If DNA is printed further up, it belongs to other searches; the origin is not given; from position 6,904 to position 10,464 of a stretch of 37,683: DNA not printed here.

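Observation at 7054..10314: Single ORF fusing an inner-membrane LptF/LptG permease to an outer-membrane LptD translocon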

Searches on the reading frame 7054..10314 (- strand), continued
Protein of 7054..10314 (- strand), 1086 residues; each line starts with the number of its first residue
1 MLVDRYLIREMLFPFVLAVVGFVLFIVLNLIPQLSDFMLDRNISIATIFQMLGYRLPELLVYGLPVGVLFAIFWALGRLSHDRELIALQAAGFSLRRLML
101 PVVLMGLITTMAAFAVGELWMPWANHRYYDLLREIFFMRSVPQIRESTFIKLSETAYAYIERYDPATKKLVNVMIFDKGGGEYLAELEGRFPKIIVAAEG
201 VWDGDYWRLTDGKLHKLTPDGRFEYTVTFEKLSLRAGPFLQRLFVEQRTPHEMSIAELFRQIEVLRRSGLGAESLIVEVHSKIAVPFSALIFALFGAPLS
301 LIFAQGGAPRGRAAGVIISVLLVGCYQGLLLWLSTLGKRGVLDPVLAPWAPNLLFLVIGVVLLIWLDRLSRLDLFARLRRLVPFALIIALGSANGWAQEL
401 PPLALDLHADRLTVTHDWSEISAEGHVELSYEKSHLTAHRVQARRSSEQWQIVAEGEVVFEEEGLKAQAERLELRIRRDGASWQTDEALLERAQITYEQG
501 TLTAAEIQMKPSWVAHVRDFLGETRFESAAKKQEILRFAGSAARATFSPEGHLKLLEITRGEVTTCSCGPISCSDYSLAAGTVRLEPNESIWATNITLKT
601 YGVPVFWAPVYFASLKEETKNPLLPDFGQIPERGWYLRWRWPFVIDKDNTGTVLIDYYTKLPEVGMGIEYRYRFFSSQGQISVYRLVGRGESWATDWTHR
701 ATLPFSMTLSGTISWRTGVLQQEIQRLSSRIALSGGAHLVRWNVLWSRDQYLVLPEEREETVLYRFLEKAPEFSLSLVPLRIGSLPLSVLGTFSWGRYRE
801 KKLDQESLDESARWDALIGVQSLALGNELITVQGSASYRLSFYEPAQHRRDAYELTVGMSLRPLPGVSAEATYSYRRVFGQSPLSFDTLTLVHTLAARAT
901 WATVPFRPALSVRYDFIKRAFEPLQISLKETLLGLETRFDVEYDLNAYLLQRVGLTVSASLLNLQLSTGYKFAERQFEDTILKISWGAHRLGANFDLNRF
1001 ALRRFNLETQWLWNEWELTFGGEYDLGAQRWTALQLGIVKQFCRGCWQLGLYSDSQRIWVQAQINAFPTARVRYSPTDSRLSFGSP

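Call 6: find_homologous_proteins(query=window:7054-10314:-, max_evalue=0.001)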
Query window:7054-10314:- (1086 aa): 104 proteins with E <= 0.001 among 8000 candidates.
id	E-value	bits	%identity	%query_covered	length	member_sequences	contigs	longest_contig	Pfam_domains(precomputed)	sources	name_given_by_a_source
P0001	0.0e+0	2441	99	100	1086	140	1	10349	PF03739.20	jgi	jgi:LPS export ABC transporter permease LptF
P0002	0.0e+0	2243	91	100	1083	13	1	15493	PF03739.20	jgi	-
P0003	0.0e+0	1956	78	100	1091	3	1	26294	PF03739.20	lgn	-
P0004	0.0e+0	1947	78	100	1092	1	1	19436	PF03968.20,PF03739.20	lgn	-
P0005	0.0e+0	1947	78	100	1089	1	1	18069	PF03739.20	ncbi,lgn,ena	-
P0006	0.0e+0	1905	76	100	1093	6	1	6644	PF03739.20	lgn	-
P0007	0.0e+0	1871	75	100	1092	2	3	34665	PF03739.20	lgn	-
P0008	0.0e+0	1774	72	100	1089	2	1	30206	PF03739.20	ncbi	-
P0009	0.0e+0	1760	71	100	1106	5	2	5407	PF03739.20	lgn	-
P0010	0.0e+0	1743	71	100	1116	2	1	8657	PF03739.20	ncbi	-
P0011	0.0e+0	1726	69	100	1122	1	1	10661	PF03739.20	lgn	-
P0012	0.0e+0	1721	70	100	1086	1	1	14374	PF03739.20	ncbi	-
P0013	0.0e+0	1721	70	100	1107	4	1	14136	PF03739.20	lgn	-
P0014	0.0e+0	1712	69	100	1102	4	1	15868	PF03739.20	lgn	-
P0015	0.0e+0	1703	68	100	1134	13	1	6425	PF03739.20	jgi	jgi:LPS export ABC transporter permease LptF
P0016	0.0e+0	1699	68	100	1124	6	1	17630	PF03739.20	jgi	jgi:LPS export ABC transporter permease LptF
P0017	0.0e+0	1684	66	100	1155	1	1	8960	PF03739.20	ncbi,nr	ncbi:MAG: LptF/LptG family permease [Candidatus Bipolaricaulota bacterium]|nr:LptF/LptG family perme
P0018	0.0e+0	1680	68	100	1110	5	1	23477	PF03739.20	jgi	jgi:LPS export ABC transporter permease LptF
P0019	0.0e+0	1643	64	100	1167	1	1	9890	PF03739.20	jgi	jgi:LPS export ABC transporter permease LptF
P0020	0.0e+0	1604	64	100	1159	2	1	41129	PF03739.20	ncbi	-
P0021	0.0e+0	1598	62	100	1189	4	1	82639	PF03739.20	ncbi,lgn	-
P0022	0.0e+0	1583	63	100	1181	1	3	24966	PF03739.20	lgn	-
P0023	0.0e+0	1412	58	100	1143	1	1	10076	PF03739.20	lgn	-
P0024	0.0e+0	1404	57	100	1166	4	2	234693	PF03739.20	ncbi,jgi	jgi:LPS export ABC transporter permease LptG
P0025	0.0e+0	1396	58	100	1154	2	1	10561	PF03739.20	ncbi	-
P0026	0.0e+0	1387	56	100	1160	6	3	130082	PF03739.20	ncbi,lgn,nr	ncbi:MAG: LptF/LptG family permease [Candidatus Bipolaricaulota bacterium]|nr:LptF/LptG family perme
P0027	0.0e+0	1378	56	100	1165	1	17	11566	PF03739.20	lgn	-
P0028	6.1e-291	986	62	64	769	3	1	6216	PF03739.20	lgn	-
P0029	1.9e-280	952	42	100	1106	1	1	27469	PF03968.20,PF03739.20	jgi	-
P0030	3.3e-275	934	39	100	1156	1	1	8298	PF03739.20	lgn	-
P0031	7.9e-265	900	39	100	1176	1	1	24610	PF03739.20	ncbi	-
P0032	1.3e-261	889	40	100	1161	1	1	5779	PF03739.20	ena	-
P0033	2.2e-260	885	40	100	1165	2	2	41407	PF03739.20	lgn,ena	-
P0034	2.3e-254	865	39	100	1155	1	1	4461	PF03739.20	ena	-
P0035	1.3e-253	863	39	100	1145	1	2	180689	PF03739.20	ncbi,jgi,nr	ncbi:MAG: LptF/LptG family permease [Candidatus Acetothermia bacterium]|jgi:lipopolysaccharide expor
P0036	8.7e-250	850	39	100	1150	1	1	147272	PF03739.20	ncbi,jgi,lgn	jgi:LPS export ABC transporter permease LptF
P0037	8.2e-248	844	40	100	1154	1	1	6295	PF03739.20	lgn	-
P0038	3.3e-246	838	41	100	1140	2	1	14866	PF03739.20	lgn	-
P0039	2.5e-243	829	39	100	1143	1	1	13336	PF03739.20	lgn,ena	-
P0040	3.7e-243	828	39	100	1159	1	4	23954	PF03739.20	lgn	-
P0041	4.3e-242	825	40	100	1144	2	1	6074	PF03739.20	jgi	jgi:LPS export ABC transporter permease LptF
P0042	4.6e-242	825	41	100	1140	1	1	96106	PF03739.20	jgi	-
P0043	6.2e-241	821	39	100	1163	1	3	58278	PF03739.20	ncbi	ncbi:MAG: LptF/LptG family permease [Candidatus Bipolaricaulia bacterium]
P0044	1.7e-240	819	39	100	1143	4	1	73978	PF03968.20,PF03739.20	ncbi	-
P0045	5.5e-240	818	40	100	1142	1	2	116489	PF03739.20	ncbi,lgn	-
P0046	5.8e-239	814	39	100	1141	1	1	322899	PF03968.20,PF03739.20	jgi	jgi:lipopolysaccharide export system permease protein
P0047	1.5e-232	793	46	44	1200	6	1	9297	PF03739.20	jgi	jgi:lipopolysaccharide export system permease protein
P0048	5.5e-229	781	38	100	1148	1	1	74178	PF03739.20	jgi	jgi:LPS export ABC transporter permease LptG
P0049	3.3e-223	762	38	100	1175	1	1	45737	PF03739.20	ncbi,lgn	-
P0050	3.5e-223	762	39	100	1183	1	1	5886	PF03739.20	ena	-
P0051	9.5e-217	741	39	100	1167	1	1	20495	PF03739.20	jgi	jgi:LPS export ABC transporter permease LptF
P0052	1.2e-214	734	39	100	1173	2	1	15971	PF03739.20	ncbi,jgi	-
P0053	2.2e-207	710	38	100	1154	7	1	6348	PF03739.20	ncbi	-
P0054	4.5e-204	699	35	100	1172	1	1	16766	PF03968.20,PF03739.20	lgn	-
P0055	2.1e-158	548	42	56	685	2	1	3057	PF03968.20,PF03739.20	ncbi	ncbi:MAG: LptF/LptG family permease, partial [Candidatus Bipolaricaulia bacterium]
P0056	6.3e-144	500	34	99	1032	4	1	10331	PF03739.20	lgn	-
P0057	4.0e-103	365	30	100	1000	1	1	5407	PF03739.20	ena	-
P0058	8.9e-102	360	29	100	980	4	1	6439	PF03739.20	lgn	-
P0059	1.9e-101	359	30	100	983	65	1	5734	PF03739.20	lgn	-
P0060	1.8e-98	349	30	100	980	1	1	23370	PF03739.20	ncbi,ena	-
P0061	2.5e-96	342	30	100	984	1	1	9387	PF03739.20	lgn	-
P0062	2.2e-91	326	30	100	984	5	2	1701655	PF03739.20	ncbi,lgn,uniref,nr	ncbi:MAG: hypothetical protein BIP78_1360 [Candidatus Bipolaricaulis sibiricus]|uniref:YjgP/YjgQ fam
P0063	7.2e-57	211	30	33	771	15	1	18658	PF03739.20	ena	-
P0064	1.1e-53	201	26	33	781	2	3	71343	PF03739.20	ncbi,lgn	-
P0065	6.5e-53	198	25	34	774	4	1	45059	PF03739.20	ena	-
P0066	2.3e-52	196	31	33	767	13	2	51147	PF03739.20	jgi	jgi:LPS export ABC transporter permease LptG/LPS export ABC transporter permease LptF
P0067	4.8e-51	192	27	33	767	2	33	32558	PF03739.20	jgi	jgi:LPS export ABC transporter permease LptF/LPS export ABC transporter permease LptG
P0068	4.9e-50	189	26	33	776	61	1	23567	PF03739.20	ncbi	-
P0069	1.1e-49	188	24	33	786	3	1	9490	PF03739.20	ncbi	ncbi:MAG TPA: LptF/LptG family permease [Vicinamibacterales bacterium]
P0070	4.9e-49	185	26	35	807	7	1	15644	PF03739.20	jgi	jgi:LPS export ABC transporter permease LptG/LPS export ABC transporter permease LptF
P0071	3.8e-47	179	26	33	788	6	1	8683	PF03739.20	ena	-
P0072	3.4e-45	173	26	33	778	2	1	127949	PF03739.20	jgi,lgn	jgi:LPS export ABC transporter permease LptG/LPS export ABC transporter permease LptF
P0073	3.7e-45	173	29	33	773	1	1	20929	PF03739.20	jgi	jgi:LPS export ABC transporter permease LptG/LPS export ABC transporter permease LptF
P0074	5.3e-45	172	25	34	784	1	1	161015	PF03739.20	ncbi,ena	-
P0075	1.6e-44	170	27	34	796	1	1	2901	PF03739.20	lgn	-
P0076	3.3e-44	169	26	33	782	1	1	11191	PF03739.20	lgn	-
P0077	4.0e-44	169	27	33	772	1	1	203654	PF03739.20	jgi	jgi:LPS export ABC transporter permease LptF/LPS export ABC transporter permease LptG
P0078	2.2e-43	167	27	35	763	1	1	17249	PF03739.20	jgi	jgi:LPS export ABC transporter permease LptG/LPS export ABC transporter permease LptF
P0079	1.2e-42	164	27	33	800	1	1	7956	PF03739.20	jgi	jgi:LPS export ABC transporter permease LptF/LPS export ABC transporter permease LptG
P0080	6.4e-42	162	27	35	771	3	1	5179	PF03739.20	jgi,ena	-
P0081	4.3e-40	156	27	33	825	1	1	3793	PF03739.20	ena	-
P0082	1.3e-39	154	28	32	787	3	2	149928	PF03739.20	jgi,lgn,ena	-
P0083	1.4e-39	154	29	33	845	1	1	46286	PF03739.20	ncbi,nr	ncbi:MAG: LptF/LptG family permease [Acidobacteria bacterium]|nr:LptF/LptG family permease [Acidobac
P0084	2.2e-39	153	27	33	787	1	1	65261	PF03739.20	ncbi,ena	-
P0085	5.6e-39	152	27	33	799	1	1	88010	PF03739.20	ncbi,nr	ncbi:MAG: hypothetical protein CFK52_04050 [Chloracidobacterium sp. CP2_5A]|nr:MAG: hypothetical pro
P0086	7.6e-39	152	28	34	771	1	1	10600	PF03739.20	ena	-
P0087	5.5e-37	146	28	33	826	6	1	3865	PF03739.20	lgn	-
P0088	6.9e-37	145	29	33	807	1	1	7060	PF03739.20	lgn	-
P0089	1.9e-36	144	26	34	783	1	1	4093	PF03739.20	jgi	jgi:LPS export ABC transporter permease LptG/LPS export ABC transporter permease LptF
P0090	1.4e-35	141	26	33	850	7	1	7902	PF03739.20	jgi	jgi:LPS export ABC transporter permease LptG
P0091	3.8e-35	139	27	32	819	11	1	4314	PF03739.20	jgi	jgi:LPS export ABC transporter permease LptG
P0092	4.9e-35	139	27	33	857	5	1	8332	PF03739.20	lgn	-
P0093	9.6e-35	138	26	33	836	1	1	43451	PF03739.20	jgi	jgi:lipopolysaccharide export system permease protein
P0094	2.6e-34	137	27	33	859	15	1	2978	PF03739.20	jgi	-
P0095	2.6e-34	137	27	33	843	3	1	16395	PF03739.20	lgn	-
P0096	5.1e-34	136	27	33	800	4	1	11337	PF03739.20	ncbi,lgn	ncbi:MAG: LptF/LptG family permease [Chloracidobacterium sp.]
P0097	8.7e-34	135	26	33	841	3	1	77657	PF03739.20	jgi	jgi:LPS export ABC transporter permease LptG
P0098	1.1e-33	135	26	33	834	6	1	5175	PF03739.20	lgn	-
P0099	3.7e-33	133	27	33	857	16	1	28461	PF03739.20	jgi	-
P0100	5.4e-33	132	27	33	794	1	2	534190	PF03739.20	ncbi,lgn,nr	ncbi:MAG: LptF/LptG family permease [Chloracidobacterium sp.]|nr:LptF/LptG family permease [Chloraci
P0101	8.4e-33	132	27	33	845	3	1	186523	PF03739.20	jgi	jgi:LPS export ABC transporter permease LptG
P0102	2.6e-32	130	26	33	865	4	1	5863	PF03739.20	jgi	-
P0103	1.5e-30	124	26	33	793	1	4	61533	PF03739.20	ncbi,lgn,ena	-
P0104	2.4e-24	104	26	34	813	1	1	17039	PF03739.20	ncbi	-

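Call 31: predict_structure(alignment_id=A2)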
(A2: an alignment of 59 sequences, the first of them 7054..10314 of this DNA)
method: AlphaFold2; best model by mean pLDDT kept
length: 1086 residues; sequences in the alignment: 59
mean_pLDDT: 83.1   pTM: 0.54
mean pLDDT of the five models: 83.1, 83.0, 79.2, 79.1, 77.8
residues with pLDDT >= 90: 397; 70-90: 532; 50-70: 127; < 50: 30
segments of 3 or more residues with pLDDT < 50: 372-374, 383-403
pLDDT, mean of each block of 10 residues (from residue 1): 69 82 77 66 76 87 87 80 68 74 89 89 85 63 60 74 75 78 61 79 77 79 77 69 60 83 72 83 91 88 67 74 87 83 87 90 72 49 48 33 72 88 92 90 89 93 87 88 85 91 93 90 85 88 91 92 89 89 90 90 88 78 80 84 86 90 90 92 87 91 92 82 75 91 95 67 87 88 73 95 87 92 81 91 90 93 90 95 87 95 90 95 94 90 92 93 90 90 90 90 91 90 87 89 85 89 79 82 72
secondary structure, 60 per line:
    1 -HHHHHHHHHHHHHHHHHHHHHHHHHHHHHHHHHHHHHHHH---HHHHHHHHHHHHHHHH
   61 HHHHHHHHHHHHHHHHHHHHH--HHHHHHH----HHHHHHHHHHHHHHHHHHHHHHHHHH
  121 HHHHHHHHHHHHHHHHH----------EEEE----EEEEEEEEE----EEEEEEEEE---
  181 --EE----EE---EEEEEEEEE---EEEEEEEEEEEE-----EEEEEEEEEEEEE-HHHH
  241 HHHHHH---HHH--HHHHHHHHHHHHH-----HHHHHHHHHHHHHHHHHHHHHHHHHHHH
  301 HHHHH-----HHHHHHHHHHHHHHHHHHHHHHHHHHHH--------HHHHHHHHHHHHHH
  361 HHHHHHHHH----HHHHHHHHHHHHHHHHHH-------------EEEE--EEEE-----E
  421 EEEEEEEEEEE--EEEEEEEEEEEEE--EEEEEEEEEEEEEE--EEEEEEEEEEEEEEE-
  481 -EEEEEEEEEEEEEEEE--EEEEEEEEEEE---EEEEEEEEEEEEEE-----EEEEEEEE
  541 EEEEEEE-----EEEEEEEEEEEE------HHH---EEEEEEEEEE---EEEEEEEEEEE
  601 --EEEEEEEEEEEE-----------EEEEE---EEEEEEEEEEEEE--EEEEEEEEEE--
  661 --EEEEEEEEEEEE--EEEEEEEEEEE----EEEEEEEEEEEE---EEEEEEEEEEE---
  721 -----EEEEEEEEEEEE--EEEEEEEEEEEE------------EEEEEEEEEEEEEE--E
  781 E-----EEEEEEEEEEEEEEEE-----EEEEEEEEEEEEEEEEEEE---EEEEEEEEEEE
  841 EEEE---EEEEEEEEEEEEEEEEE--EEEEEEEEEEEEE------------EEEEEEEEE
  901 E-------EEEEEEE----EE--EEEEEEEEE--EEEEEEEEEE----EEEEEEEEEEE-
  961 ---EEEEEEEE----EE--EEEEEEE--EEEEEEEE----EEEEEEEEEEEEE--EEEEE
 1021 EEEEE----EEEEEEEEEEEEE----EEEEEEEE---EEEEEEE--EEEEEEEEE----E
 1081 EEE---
elements in order (helices of 4 or more, strands of 3 or more residues): H2-41 H45-81 H84-90 H95-137 E148-151 E156-164 E169-177 E194-202 E206-217 E223-235 H237-246 H255-267 H273-305 H311-338 H347-369 H374-391 E405-408 E411-414 E420-431 E434-446 E449-462 E465-479 E482-497 E500-510 E514-527 E533-547 E553-564 E577-586 E590-600 E603-614 E626-630 E634-646 E649-658 E663-674 E677-687 E692-703 E707-717 E726-737 E740-751 E764-777 E787-802 E808-826 E830-844 E848-864 E867-879 E892-901 E909-915 E924-932 E935-944 E949-959 E964-971 E980-986 E989-996 E1001-1013 E1016-1025 E1030-1042 E1047-1054 E1058-1064 E1067-1075 E1080-1083

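Call 33: fold_search(model_id=the predicted structure, library=pdb)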
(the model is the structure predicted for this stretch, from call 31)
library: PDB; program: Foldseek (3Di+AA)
matches with E <= 10: 874; with E <= 0.001: 103
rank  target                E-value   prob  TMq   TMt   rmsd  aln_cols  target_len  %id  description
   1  8h1s_A                8.9e-25  1.00  0.28  0.35  13.4       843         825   13  Crystal structure of apo-LptDE complex (released 2023-10-11)
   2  8h1s_C                3.5e-24  1.00  0.31  0.37  12.2       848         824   13  Crystal structure of apo-LptDE complex (released 2023-10-11)
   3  5iv9_A                1.0e-23  1.00  0.32  0.42  12.4       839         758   12  The LPS Transporter LptDE from Klebsiella pneumoniae, full-length (released 2016-05-18)
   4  8h1r_D                1.5e-23  1.00  0.30  0.39  12.8       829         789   12  Crystal structure of LptDE-YifL complex (released 2023-10-25)
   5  9kn3_A                1.9e-23  1.00  0.33  0.44  11.6       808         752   11  Cryo-EM structure of LptDEM complex from Escherichia coli (released 2025-07-23)
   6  4q35_A                7.3e-23  1.00  0.37  0.50  11.4       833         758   10  Structure of a membrane protein (released 2014-06-25)
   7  8h1r_A                2.3e-22  1.00  0.30  0.40  12.4       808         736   13  Crystal structure of LptDE-YifL complex (released 2023-10-25)
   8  9a39_MODEL_1_A        3.0e-22  1.00  0.36  0.46  12.1       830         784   11  Model of E. coli LptD by in-cell photo-crosslinking MS and deep learning (released 2023-02-24)
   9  9ia0_A                1.0e-21  1.00  0.33  0.44  12.4       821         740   10  LpDE from Escherichia coli (released 2025-12-10)
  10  7omm_A                2.5e-20  1.00  0.32  0.45  10.8       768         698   13  Cryo-EM structure of N. gonorhoeae LptDE in complex with ProMacrobodies (MBPs have not been built de novo) (released 2022-05-04)
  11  9rpr_A                3.3e-19  1.00  0.33  0.44  11.1       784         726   11  Cryo-EM structure of LptDEM complex containing Shigella flexneri LptE and endogenous E. coli LptD and LptM (released 2025-12-10)
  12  9ia5_A                4.0e-19  1.00  0.31  0.41  11.2       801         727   10  LpDEM from Escherichia coli (released 2025-12-10)
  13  9rps_A                6.5e-18  1.00  0.34  0.46  10.2       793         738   10  Cryo-EM structure of Shigella flexneri LptDE in complex with RTP45 superinfection exclusion protein from RTP bacteriop (released 2025-12-10)
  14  9ia2_A                6.0e-17  1.00  0.30  0.41  11.6       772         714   10  LpDEM from Escherichia coli (released 2025-12-10)
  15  6mjp_G                3.7e-15  1.00  0.24  0.67   9.5       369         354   19  LptB(E163Q)FGC from Vibrio cholerae (released 2019-03-27)
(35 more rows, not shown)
